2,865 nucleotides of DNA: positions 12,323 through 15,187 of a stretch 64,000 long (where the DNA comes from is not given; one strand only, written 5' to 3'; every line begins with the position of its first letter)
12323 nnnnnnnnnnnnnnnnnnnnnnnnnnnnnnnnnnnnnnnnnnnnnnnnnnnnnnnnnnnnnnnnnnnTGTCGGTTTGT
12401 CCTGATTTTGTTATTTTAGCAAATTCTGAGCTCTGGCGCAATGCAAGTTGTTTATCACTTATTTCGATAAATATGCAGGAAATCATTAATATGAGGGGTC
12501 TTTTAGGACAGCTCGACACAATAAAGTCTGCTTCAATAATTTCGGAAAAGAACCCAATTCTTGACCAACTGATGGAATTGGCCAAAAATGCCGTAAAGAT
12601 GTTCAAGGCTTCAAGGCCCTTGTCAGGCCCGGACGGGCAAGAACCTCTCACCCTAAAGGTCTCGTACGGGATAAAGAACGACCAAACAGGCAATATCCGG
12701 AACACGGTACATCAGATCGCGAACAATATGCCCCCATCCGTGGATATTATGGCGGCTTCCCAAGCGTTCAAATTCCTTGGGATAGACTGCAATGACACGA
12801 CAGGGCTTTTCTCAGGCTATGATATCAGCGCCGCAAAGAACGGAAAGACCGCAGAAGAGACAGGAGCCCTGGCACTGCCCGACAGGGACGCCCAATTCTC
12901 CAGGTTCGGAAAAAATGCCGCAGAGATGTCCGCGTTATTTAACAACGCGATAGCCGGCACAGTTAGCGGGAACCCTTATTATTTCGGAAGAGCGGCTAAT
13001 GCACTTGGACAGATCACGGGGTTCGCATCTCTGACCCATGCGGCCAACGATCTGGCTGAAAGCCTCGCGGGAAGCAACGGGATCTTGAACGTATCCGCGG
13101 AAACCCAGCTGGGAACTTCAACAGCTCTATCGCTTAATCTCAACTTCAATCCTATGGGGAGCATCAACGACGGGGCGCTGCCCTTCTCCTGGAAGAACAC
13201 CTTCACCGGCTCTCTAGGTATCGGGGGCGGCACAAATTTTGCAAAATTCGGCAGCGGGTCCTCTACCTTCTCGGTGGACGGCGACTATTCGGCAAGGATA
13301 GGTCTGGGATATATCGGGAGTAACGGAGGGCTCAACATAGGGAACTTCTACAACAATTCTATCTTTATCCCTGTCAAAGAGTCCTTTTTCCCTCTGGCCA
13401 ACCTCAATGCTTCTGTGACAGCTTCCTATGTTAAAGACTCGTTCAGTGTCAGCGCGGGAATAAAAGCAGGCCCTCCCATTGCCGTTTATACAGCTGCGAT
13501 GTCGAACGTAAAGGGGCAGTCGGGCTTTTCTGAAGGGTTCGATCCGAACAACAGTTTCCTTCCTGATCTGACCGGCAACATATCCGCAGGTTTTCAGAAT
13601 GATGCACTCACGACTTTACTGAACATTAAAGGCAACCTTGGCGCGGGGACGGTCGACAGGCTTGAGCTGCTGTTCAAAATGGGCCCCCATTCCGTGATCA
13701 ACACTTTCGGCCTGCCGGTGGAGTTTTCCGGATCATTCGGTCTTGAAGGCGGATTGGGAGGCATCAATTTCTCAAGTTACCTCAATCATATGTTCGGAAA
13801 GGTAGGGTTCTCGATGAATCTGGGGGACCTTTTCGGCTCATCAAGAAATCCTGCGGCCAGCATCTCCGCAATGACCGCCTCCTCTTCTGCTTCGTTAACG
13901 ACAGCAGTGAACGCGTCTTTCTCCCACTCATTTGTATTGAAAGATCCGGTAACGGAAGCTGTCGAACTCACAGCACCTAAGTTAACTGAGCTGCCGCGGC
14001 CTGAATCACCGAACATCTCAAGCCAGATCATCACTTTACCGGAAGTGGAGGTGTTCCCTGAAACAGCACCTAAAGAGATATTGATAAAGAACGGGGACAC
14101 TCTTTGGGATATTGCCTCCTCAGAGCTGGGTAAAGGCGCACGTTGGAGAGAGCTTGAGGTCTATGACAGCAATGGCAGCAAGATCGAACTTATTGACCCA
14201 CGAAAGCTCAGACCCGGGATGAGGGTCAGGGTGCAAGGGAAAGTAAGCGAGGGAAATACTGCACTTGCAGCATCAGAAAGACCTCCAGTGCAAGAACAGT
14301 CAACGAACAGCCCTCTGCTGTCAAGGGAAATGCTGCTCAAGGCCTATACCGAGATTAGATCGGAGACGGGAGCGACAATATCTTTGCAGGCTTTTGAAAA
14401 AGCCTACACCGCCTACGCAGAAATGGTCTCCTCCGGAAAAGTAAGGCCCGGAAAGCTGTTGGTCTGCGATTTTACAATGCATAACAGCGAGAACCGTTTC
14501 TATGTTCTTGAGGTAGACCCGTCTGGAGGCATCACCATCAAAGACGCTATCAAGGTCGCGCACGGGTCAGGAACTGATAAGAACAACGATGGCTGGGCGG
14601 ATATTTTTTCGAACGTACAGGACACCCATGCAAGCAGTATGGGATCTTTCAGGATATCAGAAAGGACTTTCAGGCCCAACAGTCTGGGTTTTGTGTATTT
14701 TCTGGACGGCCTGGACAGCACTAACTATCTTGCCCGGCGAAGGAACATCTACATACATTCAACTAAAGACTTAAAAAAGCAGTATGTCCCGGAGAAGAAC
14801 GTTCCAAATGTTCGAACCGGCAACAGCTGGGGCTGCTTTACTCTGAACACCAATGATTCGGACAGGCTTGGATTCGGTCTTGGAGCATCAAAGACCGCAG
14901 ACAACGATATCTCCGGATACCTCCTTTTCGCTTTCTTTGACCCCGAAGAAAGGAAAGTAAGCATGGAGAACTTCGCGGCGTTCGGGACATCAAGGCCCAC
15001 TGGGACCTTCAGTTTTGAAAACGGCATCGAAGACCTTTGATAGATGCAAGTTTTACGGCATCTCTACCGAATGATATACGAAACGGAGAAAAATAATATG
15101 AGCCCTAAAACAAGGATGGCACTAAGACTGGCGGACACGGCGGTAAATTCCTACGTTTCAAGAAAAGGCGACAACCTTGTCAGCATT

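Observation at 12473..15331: Large LysM + L,D-transpeptidase-like protein with Gly/Ser/Asn-rich extension, followed by a small LysM protein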

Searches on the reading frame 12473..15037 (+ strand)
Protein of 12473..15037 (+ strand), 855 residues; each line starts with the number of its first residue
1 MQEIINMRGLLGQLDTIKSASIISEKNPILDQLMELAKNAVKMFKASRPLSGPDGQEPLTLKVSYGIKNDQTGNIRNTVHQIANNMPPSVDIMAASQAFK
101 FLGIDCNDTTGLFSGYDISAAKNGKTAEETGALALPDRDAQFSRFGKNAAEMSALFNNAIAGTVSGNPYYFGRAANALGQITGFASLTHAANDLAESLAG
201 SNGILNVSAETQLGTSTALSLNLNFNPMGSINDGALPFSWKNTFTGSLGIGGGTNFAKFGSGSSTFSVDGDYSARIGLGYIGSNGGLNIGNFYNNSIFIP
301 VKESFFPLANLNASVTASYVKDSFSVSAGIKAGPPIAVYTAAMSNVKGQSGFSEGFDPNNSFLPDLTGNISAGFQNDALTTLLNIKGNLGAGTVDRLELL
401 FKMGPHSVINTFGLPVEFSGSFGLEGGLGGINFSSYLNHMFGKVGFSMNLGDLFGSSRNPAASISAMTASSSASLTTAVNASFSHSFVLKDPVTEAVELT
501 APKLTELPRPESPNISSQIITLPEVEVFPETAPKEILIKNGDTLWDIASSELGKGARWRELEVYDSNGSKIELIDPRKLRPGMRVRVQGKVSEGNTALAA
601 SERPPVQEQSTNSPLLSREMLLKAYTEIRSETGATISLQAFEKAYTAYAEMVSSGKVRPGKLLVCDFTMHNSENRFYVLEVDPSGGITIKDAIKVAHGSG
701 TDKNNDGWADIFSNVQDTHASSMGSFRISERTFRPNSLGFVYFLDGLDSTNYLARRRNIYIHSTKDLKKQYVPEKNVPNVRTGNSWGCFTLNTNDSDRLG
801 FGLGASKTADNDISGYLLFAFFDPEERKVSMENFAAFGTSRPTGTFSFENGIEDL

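Call 3: search_protein_families(library=pfam, proteins=[window:12473-15037:+], max_evalue=1)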
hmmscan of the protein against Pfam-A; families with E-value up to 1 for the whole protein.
window:12473-15037:+ (855 aa): 3 families
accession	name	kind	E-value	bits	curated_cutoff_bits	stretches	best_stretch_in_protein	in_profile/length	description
PF13645.11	YkuD_2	-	5.6e-25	88.1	27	1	635-797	4-154/169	L,D-transpeptidase catalytic domain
PF03734.19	YkuD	-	0.062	14.3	23.4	1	695-799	28-134/146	L,D-transpeptidase catalytic domain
PF01476.26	LysM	-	0.076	13.4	20.9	1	538-550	3-15/43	LysM domain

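Call 4: search_protein_families(library=ncbifam, proteins=[window:12473-15037:+], max_evalue=1)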
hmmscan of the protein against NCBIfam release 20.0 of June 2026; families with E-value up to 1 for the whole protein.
window:12473-15037:+ (855 aa): 2 families
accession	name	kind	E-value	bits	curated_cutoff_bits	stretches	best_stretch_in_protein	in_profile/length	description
NF008399.0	PRK11198.1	equivalog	0.0055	17.1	134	1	536-587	98-145/149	peptidoglycan-binding protein LysM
NF010723.1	PRK14125.1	equivalog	0.1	12.6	60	1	531-550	30-49/87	cell division suppressor protein YneA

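Call 6: find_homologous_proteins(query=window:12473-15037:+, max_evalue=0.001)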
Query window:12473-15037:+ (855 aa): 1 proteins with E <= 0.001 among 8000 candidates.
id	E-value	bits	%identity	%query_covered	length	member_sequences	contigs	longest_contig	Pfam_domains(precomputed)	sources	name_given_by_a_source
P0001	0.0e+0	1901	100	100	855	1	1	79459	PF13645.12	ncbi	-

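Call 7: search_solved_structures(query=window:12473-15037:+, max_evalue=1, show_alignments=3)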
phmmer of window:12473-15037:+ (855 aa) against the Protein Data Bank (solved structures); distinct sequences matched with E-value up to 1: 8.
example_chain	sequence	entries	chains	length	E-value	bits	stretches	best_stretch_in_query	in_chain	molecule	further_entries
9g8s_T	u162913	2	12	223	0.051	15.2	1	529-585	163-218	Peptidoglycan-binding LysM protein | gp61 - Tail tube initiator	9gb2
3jc8_Ta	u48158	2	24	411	0.24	13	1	523-589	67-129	LysM domain protein | TsaP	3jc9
5zcl_A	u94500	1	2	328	0.92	11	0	519-575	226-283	Probable protein phosphatase 2C 50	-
5gwo_A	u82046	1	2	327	0.93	11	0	519-575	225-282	Probable protein phosphatase 2C 50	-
5gwp_A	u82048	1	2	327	0.93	11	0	519-575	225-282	Probable protein phosphatase 2C 50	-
5zcu_A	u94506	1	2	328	0.94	11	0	519-575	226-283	Probable protein phosphatase 2C 50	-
5zcg_A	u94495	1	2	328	0.94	11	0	519-575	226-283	Probable protein phosphatase 2C 50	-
5zch_A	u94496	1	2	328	0.95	11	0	519-575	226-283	Protein phosphatase 2C 50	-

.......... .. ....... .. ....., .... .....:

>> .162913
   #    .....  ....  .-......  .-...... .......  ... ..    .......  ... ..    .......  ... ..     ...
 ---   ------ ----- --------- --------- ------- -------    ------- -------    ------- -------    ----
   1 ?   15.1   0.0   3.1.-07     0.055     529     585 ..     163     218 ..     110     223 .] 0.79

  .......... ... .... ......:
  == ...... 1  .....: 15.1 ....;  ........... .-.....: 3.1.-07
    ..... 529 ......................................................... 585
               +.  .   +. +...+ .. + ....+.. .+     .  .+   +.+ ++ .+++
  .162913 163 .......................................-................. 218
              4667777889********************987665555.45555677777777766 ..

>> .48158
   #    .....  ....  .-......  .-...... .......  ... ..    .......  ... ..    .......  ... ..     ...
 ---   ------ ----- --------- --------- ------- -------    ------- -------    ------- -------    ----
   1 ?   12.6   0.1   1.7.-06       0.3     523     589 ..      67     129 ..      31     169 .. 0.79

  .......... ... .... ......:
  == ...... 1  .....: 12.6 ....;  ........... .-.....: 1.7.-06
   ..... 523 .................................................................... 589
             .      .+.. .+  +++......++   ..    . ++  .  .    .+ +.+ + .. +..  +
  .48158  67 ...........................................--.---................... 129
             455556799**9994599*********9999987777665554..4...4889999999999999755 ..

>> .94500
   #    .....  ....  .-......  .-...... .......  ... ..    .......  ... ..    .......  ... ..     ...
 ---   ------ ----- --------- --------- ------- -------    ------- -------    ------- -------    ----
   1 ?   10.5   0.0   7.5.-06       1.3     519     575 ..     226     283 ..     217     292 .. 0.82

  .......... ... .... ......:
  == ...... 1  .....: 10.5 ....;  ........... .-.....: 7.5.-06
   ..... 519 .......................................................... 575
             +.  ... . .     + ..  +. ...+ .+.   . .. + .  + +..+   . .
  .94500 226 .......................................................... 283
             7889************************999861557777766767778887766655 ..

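Call 8: find_encoding_contigs(protein=P0001, flank=10000, max_places=5)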
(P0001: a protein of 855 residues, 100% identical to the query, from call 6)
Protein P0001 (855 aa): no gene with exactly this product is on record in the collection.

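Call 11: find_related_loci(query=window:12473-15037:+, collection=genome_contigs, flank=10000)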
Query window:12473-15037:+ (855 aa) in genome_contigs; peptide patterns used: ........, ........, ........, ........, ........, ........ (x = any residue, [..] = any of these).
133 stretches matched a pattern, but none encodes a relative of the query by tblastn (E <= 1e-3).

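Call 16: search_protein_families(library=phrogs, proteins=[window:12473-15037:+], max_evalue=0.1)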
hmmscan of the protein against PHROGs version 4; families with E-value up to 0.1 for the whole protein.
window:12473-15037:+ (855 aa): 4 families
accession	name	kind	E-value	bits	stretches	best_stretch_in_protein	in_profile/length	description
phrog_380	-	lysis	2e-09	37.9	1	529-594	177-241/309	endolysin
phrog_14367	-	unknown function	0.00014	20.9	1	538-593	523-574/869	-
phrog_21966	-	unknown function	0.01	16.9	1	530-586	91-143/146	-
phrog_975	-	tail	0.096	12.8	0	535-561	6-32/238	baseplate protein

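Call 22: find_related_loci(query=window:12473-15037:+, collection=viral_contigs, flank=10000)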
Query window:12473-15037:+ (855 aa) in viral_contigs; peptide patterns used: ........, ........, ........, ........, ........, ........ (x = any residue, [..] = any of these).
7 stretches matched a pattern, but none encodes a relative of the query by tblastn (E <= 1e-3).

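Call 41: predict_structure(alignment_id=A2)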
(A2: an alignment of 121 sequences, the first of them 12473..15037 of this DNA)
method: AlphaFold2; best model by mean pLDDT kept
length: 855 residues; sequences in the alignment: 121
mean_pLDDT: 54.8   pTM: 0.47
mean pLDDT of the five models: 54.8, 54.7, 53.0, 53.0, 52.4
residues with pLDDT >= 90: 185; 70-90: 97; 50-70: 65; < 50: 508
segments of 3 or more residues with pLDDT < 50: 19-24, 49-52, 55-57, 63-93, 98-170, 176-189, 194-530, 591-608, 839-848, 853-855
pLDDT, mean of each block of 10 residues (from residue 1): 77 63 58 80 67 49 42 43 40 47 41 40 44 34 34 39 38 48 45 47 33 32 32 28 25 27 26 32 34 31 30 30 31 33 29 32 29 29 32 35 29 26 30 42 34 32 30 29 29 33 34 34 35 85 81 68 91 76 83 39 44 78 93 91 97 97 97 96 95 96 95 97 97 87 97 97 78 53 83 91 71 94 95 77 45 45
secondary structure, 60 per line:
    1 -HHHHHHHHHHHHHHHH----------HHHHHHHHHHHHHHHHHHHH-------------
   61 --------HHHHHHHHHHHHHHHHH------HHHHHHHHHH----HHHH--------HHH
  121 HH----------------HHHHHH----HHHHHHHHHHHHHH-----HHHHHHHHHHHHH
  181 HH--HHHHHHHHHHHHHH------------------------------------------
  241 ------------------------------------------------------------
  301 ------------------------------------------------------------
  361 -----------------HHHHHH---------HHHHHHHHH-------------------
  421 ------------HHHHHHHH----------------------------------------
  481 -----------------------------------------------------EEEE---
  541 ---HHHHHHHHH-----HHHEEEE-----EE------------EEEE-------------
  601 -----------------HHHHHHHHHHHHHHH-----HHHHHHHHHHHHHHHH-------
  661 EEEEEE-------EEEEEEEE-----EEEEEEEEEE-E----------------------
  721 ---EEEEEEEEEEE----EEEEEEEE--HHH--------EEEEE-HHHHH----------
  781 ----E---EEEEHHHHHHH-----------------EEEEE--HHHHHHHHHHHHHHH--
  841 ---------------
elements in order (helices of 4 or more, strands of 3 or more residues): H2-17 H28-47 H69-85 H92-101 H106-109 H118-122 H139-144 H149-162 H168-182 H185-198 H378-383 H393-401 H433-440 E534-537 H544-552 E561-564 E584-587 H618-632 H638-653 E661-666 E674-681 E687-696 E724-734 E739-746 E760-764 H766-770 E789-792 H793-799 E817-821 H824-838

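Call 44: search_dna_similar(query=window:12473-15037:+, collection=phages, mode=protein, max_evalue=0.01, max_rows=30)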
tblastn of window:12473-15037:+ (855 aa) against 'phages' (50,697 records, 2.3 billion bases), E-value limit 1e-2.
Records with a match: 2; places in all: 4; records where one place covers at least 80% of the query: 0.
Best place of each record, by identity: <60% 2.
By first word of the organism name: Bacillus 2.
By host as written in the record: Bacillus megaterium str. ATCC 43725 2.
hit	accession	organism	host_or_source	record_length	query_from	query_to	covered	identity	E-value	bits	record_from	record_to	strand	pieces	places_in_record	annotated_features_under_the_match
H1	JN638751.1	Bacillus phage G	Bacillus megaterium str. ATCC 43725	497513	538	618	9%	33.7%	5e-3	47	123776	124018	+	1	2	185: gp185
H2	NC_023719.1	Bacillus phage G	Bacillus megaterium str. ATCC 43725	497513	538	618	9%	33.7%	5e-3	47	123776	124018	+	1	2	185: gp185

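Call 47: fold_search(model_id=the predicted structure, library=pdb)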
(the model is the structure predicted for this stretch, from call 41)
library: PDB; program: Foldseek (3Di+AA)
matches with E <= 10: 67; with E <= 0.001: 0
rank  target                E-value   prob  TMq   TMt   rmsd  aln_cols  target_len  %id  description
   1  8qzg                  2.2e-03  0.99  0.14  0.36   8.9       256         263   13  1,3 L,D-transpeptidase from Gluconobacter oxydans (released 2023-11-08)
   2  9gb2_S                5.4e-01  0.63  0.06  0.21  11.9        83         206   28  Extended phiCD508 baseplate (released 2025-03-26)
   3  9g8s_S                1.4e+00  0.38  0.06  0.22   9.6        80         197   28  C3 reconstruction of extended phiCD508 needle (released 2025-04-09)
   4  3vf4                  1.4e+00  0.23  0.03  0.05   2.4        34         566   20  Crystal structure of the O-carbamoyltransferase TobZ S530A variant in complex with carbamoyl phosphate and ADP (released 2012-01-25)
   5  3ves                  1.7e+00  0.21  0.04  0.05   2.4        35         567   20  Crystal structure of the O-carbamoyltransferase TobZ in complex with AMPCPP and carbamoyl phosphate (released 2012-01-25)
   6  3vez                  1.7e+00  0.18  0.04  0.05   2.4        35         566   23  Crystal structure of the O-carbamoyltransferase TobZ K443A variant in complex with ATP, ADP and carbamoyl phosphate (released 2012-01-25)
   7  4aqn_A                1.7e+00  0.02  0.06  0.11  19.9       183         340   15  Crystal structure of pesticin from Y. pestis (released 2012-05-02)
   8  3vex                  2.3e+00  0.07  0.03  0.05   4.2        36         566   14  Crystal structure of the O-carbamoyltransferase TobZ H14N variant in complex with carbamoyl adenylate intermediate (released 2012-01-25)
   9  6woo_h                2.9e+00  0.06  0.05  0.19  23.4       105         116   16  CryoEM structure of yeast 80S ribosome with Met-tRNAiMet, eIF5B, and GDP (released 2020-09-23)
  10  7qh6_D                2.9e+00  0.03  0.04  0.14  11.2        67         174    6  Cryo-EM structure of the human mtLSU assembly intermediate upon MRM2 depletion - class 1 (released 2022-03-02)
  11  3fdj                  2.9e+00  0.02  0.03  0.09  13.7        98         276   10  The structure of a DegV family protein from Eubacterium eligens. (released 2009-02-03)
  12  7of2_D                2.9e+00  0.02  0.04  0.11  16.3        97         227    8  Structure of a human mitochondrial ribosome large subunit assembly intermediate in complex with GTPBP6. (released 2021-06-02)
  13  4arl_A                3.1e+00  0.01  0.06  0.11  19.5       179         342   12  Structure of the inactive pesticin D207A mutant (released 2012-05-16)
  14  1rl2_A                4.1e+00  0.06  0.04  0.21   6.4        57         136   16  RIBOSOMAL PROTEIN L2 RNA-BINDING DOMAIN FROM BACILLUS STEAROTHERMOPHILUS (released 1999-04-02)
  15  8e9g_J                4.1e+00  0.03  0.04  0.09  23.0       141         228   18  Mycobacterial respiratory complex I with both quinone positions modelled (released 2022-10-12)
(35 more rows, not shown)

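Call 48: search_solved_structures(query=A2, max_evalue=1, show_alignments=2)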
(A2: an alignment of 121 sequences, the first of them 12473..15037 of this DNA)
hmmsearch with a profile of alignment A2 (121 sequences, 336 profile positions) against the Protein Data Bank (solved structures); distinct sequences matched with E-value up to 1: 0.
